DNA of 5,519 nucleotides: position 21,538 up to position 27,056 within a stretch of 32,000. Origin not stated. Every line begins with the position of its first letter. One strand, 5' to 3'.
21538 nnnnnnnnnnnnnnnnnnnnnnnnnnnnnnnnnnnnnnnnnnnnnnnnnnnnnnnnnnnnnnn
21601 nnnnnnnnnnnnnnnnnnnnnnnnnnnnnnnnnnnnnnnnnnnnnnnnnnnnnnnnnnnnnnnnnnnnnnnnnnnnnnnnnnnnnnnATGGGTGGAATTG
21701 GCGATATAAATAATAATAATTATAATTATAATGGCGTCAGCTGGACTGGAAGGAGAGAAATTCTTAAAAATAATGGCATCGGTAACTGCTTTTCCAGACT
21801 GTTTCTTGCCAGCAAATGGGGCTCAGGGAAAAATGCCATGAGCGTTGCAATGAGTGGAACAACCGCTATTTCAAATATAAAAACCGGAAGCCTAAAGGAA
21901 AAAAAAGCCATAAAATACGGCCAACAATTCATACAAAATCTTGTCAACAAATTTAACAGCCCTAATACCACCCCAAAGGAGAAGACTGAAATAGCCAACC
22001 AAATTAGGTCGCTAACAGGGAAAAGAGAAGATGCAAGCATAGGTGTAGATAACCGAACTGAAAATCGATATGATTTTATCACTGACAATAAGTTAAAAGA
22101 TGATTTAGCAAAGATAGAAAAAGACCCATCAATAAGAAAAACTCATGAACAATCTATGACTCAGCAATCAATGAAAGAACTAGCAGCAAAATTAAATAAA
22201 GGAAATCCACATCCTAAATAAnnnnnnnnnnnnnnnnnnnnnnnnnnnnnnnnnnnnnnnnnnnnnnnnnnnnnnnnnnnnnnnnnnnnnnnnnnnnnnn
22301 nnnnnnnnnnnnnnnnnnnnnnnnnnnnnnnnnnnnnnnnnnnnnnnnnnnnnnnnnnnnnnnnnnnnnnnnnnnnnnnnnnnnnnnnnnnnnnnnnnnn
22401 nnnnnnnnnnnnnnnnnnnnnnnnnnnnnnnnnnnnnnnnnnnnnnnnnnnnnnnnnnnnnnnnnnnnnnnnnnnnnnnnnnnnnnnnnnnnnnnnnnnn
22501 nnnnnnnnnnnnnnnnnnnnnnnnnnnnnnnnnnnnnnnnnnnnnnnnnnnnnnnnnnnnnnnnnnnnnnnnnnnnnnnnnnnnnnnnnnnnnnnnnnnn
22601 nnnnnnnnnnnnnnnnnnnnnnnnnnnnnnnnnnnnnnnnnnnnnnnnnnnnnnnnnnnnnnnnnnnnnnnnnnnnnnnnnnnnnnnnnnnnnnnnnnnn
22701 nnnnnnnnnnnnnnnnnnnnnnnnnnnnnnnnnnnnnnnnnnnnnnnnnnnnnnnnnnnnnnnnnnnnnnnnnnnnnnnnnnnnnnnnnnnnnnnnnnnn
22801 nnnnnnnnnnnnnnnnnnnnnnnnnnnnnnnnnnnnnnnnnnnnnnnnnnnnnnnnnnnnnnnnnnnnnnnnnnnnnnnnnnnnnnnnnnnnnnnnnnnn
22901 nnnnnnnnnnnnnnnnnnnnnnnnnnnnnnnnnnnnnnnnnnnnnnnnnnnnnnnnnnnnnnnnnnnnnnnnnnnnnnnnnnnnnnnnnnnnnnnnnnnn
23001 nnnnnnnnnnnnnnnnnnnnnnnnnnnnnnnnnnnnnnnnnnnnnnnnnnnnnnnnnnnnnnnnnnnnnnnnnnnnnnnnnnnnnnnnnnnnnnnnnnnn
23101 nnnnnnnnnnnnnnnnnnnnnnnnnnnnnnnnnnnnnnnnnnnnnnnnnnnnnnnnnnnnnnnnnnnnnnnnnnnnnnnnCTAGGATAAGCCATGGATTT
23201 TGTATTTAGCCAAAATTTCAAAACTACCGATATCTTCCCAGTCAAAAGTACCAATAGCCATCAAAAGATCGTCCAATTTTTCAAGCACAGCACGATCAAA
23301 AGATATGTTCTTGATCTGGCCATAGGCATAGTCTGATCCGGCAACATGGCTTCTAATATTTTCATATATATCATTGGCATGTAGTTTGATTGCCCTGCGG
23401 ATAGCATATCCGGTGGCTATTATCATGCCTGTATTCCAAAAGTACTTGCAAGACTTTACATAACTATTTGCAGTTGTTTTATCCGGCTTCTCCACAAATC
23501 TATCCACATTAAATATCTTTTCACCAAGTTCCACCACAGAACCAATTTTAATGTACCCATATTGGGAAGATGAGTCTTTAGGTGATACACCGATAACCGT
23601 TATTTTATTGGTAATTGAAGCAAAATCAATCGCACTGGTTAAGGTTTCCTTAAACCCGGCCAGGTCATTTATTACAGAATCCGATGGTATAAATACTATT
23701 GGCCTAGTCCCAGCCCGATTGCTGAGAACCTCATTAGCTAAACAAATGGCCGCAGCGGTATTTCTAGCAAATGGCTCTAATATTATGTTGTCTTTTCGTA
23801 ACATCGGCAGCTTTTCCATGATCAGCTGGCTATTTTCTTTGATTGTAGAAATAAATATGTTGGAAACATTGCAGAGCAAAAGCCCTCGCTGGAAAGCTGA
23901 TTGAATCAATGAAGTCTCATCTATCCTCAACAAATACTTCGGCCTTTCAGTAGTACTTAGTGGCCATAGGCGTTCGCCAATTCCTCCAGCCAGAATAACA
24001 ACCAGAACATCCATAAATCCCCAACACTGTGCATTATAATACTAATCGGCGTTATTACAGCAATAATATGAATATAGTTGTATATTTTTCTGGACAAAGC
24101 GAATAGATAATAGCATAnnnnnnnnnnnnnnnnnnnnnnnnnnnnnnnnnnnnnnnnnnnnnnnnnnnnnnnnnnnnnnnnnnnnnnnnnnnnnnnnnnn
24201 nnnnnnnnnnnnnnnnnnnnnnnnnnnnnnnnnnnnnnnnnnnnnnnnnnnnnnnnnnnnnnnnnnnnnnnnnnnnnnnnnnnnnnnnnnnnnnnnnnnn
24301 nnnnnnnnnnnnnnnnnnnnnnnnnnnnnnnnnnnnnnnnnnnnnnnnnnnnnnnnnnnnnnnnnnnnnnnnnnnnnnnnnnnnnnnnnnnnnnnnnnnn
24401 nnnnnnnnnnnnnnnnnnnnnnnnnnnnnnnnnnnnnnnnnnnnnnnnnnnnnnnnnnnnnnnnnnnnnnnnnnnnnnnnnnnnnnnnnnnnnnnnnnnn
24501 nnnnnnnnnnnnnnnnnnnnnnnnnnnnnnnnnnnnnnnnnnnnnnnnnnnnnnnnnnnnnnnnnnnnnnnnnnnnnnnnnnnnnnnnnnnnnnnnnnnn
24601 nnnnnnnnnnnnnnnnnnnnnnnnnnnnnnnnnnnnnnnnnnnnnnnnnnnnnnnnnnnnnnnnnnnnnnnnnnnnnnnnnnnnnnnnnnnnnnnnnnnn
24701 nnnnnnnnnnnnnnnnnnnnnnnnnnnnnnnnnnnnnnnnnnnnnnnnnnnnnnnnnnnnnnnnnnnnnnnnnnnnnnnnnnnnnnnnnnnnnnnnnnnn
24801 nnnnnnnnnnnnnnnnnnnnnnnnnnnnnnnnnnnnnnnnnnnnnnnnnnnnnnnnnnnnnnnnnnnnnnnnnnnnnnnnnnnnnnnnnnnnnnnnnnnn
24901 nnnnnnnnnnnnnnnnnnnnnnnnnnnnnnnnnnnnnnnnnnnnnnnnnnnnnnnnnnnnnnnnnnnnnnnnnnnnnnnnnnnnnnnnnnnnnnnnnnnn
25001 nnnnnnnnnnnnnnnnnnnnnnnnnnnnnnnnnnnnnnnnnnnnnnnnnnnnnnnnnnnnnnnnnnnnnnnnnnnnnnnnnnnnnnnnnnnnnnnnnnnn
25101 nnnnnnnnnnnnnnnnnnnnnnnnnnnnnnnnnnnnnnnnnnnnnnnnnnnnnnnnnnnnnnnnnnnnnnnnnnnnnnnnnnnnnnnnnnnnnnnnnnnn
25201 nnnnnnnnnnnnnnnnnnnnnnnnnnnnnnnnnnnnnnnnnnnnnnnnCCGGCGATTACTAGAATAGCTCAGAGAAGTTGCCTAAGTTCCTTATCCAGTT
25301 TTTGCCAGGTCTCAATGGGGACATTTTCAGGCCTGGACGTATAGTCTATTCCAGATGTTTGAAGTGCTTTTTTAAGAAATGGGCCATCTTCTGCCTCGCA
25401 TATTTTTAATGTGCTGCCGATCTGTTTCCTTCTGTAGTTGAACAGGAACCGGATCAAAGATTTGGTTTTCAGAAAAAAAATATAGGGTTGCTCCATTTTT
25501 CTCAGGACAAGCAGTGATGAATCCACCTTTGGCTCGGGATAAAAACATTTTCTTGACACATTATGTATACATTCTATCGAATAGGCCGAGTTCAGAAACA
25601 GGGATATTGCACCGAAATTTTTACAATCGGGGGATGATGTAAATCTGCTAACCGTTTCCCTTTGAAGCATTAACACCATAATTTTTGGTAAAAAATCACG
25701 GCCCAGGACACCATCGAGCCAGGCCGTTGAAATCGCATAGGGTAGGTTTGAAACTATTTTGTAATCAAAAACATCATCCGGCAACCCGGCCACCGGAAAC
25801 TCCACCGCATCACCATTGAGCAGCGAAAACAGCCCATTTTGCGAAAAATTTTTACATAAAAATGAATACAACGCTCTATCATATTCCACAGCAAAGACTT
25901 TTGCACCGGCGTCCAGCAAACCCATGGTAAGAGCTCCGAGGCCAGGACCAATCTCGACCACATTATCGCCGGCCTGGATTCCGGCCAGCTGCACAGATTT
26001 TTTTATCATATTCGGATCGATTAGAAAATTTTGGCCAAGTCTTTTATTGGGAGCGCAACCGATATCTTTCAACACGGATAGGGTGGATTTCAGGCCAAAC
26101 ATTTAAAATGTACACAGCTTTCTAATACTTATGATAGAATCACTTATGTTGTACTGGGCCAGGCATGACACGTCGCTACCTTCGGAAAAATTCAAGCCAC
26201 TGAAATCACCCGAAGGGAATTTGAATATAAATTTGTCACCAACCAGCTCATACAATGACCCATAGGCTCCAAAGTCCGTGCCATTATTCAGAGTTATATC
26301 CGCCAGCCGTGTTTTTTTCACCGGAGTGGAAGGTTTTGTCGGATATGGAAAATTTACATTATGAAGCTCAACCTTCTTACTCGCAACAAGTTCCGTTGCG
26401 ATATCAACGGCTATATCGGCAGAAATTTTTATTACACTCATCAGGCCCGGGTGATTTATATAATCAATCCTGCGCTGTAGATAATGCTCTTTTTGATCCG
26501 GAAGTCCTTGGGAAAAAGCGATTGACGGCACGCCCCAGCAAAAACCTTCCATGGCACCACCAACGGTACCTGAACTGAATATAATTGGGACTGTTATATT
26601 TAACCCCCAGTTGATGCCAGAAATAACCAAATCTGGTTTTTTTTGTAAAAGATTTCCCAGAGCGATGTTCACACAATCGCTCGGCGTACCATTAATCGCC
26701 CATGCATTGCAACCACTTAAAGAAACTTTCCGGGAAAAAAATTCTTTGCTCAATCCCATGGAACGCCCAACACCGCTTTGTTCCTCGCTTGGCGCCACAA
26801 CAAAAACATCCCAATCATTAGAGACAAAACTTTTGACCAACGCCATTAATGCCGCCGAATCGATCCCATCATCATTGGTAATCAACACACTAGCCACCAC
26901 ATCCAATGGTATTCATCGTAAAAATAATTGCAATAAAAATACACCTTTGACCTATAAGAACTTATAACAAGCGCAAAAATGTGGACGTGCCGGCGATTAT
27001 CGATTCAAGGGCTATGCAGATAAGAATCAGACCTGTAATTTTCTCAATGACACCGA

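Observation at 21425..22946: Old tandem duplication that copied the atpA 3' end, leaving an atpA-tail relic between two paralogous genes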

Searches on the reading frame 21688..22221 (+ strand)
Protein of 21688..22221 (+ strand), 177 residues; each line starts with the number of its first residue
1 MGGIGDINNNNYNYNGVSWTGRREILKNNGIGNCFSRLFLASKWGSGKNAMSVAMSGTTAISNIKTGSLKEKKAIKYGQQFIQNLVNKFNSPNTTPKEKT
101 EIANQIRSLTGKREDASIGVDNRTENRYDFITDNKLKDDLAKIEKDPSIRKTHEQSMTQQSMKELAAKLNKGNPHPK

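Call 7: search_protein_families(library=pfam, proteins=[window:21688-22221:+], max_evalue=0.01)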
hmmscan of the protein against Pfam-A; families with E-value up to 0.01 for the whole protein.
window:21688-22221:+ (177 aa): 0 families

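Call 9: find_homologous_proteins(query=window:21688-22221:+, max_evalue=0.001)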
Query window:21688-22221:+ (177 aa): 1 proteins with E <= 0.001 among 64 candidates.
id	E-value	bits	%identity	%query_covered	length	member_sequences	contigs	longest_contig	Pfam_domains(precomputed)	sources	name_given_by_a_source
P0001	4.5e-111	386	100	100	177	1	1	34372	-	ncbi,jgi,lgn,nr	ncbi:MAG: hypothetical protein LBB20_00355 [Puniceicoccales bacterium]|jgi:hypothetical protein|nr:h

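Call 10: find_encoding_contigs(protein=window:21688-22221:+, flank=10000, max_places=10)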
Protein window:21688-22221:+ (177 aa): 1 contig read that carries it; 1 place shown.
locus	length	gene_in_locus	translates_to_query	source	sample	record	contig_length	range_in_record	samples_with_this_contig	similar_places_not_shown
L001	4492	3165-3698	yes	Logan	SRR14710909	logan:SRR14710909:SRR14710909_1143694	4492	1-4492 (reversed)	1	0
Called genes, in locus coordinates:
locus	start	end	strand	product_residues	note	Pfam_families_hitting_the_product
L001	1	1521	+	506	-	?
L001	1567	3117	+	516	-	PF02874:ATP-synt_ab_N, PF00006:ATP-synt_ab, PF00306:ATP-synt_ab_C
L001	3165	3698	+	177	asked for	-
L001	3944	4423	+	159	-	-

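Call 23: search_protein_representatives(alignment_id=A1)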
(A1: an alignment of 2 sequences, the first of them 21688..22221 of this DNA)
Query: 2 sequences, 178 profile positions. Proteins with E-value up to 0.001 (for the whole library): 6; up to 1e-10: 4; up to 1e-30: 2. The best 6 are listed.
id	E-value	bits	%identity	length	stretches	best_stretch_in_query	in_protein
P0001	1.1e-97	341.5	-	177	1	1-178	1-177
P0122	4.6e-80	284.1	-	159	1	1-178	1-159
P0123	2.5e-12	63.4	-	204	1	5-155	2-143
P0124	2.0e-11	60.4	-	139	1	4-85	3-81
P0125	1.2e-10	57.9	-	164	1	1-95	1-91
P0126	6.3e-04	36.0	-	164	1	12-88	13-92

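Call 25: find_encoding_contigs(protein=P0123, flank=10000, max_places=4)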
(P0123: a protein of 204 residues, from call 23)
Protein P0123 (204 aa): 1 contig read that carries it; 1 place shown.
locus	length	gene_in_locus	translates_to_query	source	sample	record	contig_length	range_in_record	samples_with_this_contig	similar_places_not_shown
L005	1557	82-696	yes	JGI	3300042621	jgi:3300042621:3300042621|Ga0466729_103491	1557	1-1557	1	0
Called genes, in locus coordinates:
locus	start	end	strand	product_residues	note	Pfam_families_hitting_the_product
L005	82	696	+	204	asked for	-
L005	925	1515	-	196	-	PF00483:NTP_transferase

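Call 26: find_encoding_contigs(protein=P0124, flank=10000, max_places=4)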
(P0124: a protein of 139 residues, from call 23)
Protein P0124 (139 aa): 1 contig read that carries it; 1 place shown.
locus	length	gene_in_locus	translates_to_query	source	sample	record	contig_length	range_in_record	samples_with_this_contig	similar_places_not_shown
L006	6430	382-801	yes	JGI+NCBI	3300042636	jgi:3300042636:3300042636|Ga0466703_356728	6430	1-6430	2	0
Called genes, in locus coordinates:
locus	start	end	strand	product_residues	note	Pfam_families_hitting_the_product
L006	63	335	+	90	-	PF00306:ATP-synt_ab_C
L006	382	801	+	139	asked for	-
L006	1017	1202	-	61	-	-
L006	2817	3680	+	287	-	PF01346:FKBP_N, PF00254:FKBP_C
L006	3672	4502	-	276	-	PF00398:RrnaAD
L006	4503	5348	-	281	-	PF01975:SurE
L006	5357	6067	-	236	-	PF01914:MarC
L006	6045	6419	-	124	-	-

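Call 27: find_encoding_contigs(protein=P0126, flank=10000, max_places=4)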
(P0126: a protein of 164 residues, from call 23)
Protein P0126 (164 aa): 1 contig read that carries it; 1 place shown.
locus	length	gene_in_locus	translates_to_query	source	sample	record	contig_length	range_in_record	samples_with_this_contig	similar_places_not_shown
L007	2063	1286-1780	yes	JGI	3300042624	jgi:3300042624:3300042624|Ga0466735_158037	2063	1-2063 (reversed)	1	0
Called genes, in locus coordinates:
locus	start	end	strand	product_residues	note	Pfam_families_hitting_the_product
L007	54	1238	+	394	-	PF00006:ATP-synt_ab, PF00306:ATP-synt_ab_C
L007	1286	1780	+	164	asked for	-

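Call 35: find_related_loci(query=A2, collection=genome_contigs, flank=8000)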
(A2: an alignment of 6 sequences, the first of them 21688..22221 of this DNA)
Query A2 (177 aa) in genome_contigs; peptide patterns used: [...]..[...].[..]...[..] (x = any residue, [..] = any of these).
13 stretches matched a pattern; 1 encode a relative of the query (tblastn E <= 1e-3); 1 distinct loci.
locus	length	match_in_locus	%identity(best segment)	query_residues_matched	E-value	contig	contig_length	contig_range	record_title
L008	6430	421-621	35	15-88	5e-12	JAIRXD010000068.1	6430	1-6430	MAG: Puniceicoccales bacterium isolate Gsp477_bin142 k119_5924154, whole genome shotgun sequence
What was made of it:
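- Tried and rejected: The genome_contigs scan returned only the L006 contig (call 35).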

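Call 36: find_related_loci(query=A2, collection=metagenome_contigs, flank=6000)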
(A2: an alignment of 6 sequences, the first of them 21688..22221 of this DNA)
Query A2 (177 aa) in metagenome_contigs; peptide patterns used: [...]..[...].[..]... (x = any residue, [..] = any of these).
84 stretches matched a pattern, but none encodes a relative of the query by tblastn (E <= 1e-3).
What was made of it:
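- Tried and rejected: The metagenome scan with the family motif found nothing (call 36).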

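Call 47: search_protein_families(library=pfam, alignment_id=A2, max_evalue=1)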
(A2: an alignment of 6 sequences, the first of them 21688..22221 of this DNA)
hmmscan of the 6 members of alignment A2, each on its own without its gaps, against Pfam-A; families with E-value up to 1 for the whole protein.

A. member 1, window:21688-22221:+ (177 aa): 1 family
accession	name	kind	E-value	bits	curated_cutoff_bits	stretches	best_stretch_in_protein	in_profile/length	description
PF20607.3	DUF6800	-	0.048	14.3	25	1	92-110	24-42/43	Family of unknown function (DUF6800)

B. families by the number of members that match (of 6 scanned): 7 families
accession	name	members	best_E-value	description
PF12990.12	DUF3874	1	0.02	Domain of unknonw function from B. Theta Gene description (DUF3874)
PF23362.1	DHX37_C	1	0.023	DEAH helicase DHX37 C-terminal domain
PF08702.15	Fib_alpha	1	0.044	Fibrinogen alpha/beta chain family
PF20607.3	DUF6800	1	0.048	Family of unknown function (DUF6800)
PF00227.31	Proteasome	1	0.061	Proteasome subunit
PF22357.2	AF1548-like_C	1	0.15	AF1548-like, C-terminal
PF24610.1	DUF7623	1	0.58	Domain of unknown function (DUF7623)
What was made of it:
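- The only gene between the repeats is P1, with no Pfam domain and no recombinase (calls 7, 47).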

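Call 48: search_solved_structures(query=A2, max_evalue=1)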
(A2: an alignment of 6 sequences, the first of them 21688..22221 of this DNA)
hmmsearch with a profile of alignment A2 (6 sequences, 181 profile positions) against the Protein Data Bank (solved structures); distinct sequences matched with E-value up to 1: 4.
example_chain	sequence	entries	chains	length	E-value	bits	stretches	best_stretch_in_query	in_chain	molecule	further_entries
9lp4_A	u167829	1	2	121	0.23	15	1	74-157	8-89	Zinc finger MYND domain-containing protein 11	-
9vc7_A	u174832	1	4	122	0.23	15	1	74-157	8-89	Zinc finger MYND domain-containing protein 11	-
5hda_A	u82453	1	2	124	0.23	15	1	74-157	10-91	Zinc finger MYND domain-containing protein 11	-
4jlr_S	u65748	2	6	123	0.71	13.4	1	69-158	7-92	RSV_1Isea designed scaffold | Epitope Scaffold rsv_1isea_FFL_001_C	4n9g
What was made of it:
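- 21688..22221 (+): P1, a 177-aa protein of a clade-restricted orphan family. No Pfam or PDB match (calls 7, 47, 48).
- On Integrating element with replacement 3' end (e14/icd type): Only P1 lies between the repeats, with no Pfam family (calls 7, 47) and no PDB relative (call 48).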

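Call 53: predict_structure(alignment_id=A2)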
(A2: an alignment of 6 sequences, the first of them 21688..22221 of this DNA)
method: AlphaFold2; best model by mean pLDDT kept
length: 177 residues; sequences in the alignment: 6
mean_pLDDT: 56.8   pTM: 0.37
mean pLDDT of the five models: 56.8, 52.1, 48.9, 48.2, 47.6
residues with pLDDT >= 90: 0; 70-90: 39; 50-70: 71; < 50: 67
segments of 3 or more residues with pLDDT < 50: 1-15, 44-46, 58-74, 112-126, 151-161, 172-177
pLDDT, mean of each block of 10 residues (from residue 1): 33 52 60 59 53 53 44 55 81 77 72 42 49 74 66 46 55 47
secondary structure, 60 per line:
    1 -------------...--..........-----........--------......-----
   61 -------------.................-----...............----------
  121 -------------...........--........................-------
elements in order: H19-28 H34-41 H50-55 H74-90 H96-110 H134-144 H147-170
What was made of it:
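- Tried and rejected: The AlphaFold model has pLDDT 57 and is all-helical, too poor for a fold search (call 53).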

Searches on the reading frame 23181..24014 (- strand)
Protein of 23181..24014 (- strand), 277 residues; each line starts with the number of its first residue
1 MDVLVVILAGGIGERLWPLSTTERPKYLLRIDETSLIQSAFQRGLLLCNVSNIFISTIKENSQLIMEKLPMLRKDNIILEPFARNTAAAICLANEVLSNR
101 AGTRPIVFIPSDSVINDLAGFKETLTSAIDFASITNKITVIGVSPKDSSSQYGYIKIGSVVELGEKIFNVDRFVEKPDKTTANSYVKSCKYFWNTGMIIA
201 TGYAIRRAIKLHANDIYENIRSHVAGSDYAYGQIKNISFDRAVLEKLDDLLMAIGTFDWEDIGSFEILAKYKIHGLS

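Call 7: search_protein_families(library=pfam, proteins=[window:23181-24014:-], max_evalue=0.01)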
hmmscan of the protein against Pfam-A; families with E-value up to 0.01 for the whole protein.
window:23181-24014:- (277 aa): 2 families
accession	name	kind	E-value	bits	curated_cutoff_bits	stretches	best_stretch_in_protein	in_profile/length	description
PF00483.29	NTP_transferase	-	5.6e-38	131.3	21.2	1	5-268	2-235/245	Nucleotidyl transferase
PF12804.13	NTP_transf_3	-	6.2e-05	23.7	27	1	5-113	1-96/160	MobA-like NTP transferase domain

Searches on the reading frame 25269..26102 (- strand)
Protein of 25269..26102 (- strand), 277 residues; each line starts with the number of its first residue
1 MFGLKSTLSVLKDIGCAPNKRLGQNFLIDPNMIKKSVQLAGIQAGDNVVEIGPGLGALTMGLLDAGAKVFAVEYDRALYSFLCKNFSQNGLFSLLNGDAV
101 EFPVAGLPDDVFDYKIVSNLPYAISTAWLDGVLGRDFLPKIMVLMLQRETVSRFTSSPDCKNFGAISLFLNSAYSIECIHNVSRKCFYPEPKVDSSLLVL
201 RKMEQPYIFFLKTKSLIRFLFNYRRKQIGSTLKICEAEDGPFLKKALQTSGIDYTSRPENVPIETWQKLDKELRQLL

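Call 58: search_protein_families(library=pfam, proteins=[window:25269-26102:-], max_evalue=0.001)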
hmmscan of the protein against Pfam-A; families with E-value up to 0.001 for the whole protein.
window:25269-26102:- (277 aa): 1 family
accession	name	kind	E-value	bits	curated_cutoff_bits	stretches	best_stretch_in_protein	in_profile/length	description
PF00398.26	RrnaAD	-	1.9e-43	148.9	24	1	19-273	5-261/263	Ribosomal RNA adenine dimethylase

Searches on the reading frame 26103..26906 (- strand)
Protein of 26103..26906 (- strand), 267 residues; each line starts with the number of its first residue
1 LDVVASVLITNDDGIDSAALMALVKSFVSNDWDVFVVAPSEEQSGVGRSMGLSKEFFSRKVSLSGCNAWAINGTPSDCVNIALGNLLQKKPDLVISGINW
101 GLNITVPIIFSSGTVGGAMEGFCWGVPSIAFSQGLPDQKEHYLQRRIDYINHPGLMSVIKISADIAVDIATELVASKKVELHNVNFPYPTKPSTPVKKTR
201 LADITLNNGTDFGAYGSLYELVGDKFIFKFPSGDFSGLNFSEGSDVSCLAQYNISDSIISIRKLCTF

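Call 58: search_protein_families(library=pfam, proteins=[window:26103-26906:-], max_evalue=0.001)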
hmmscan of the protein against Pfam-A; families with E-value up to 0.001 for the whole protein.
window:26103-26906:- (267 aa): 1 family
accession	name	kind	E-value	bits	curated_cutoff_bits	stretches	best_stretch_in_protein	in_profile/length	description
PF01975.23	SurE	-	1.1e-48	166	22.1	1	7-203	1-181/189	Survival protein SurE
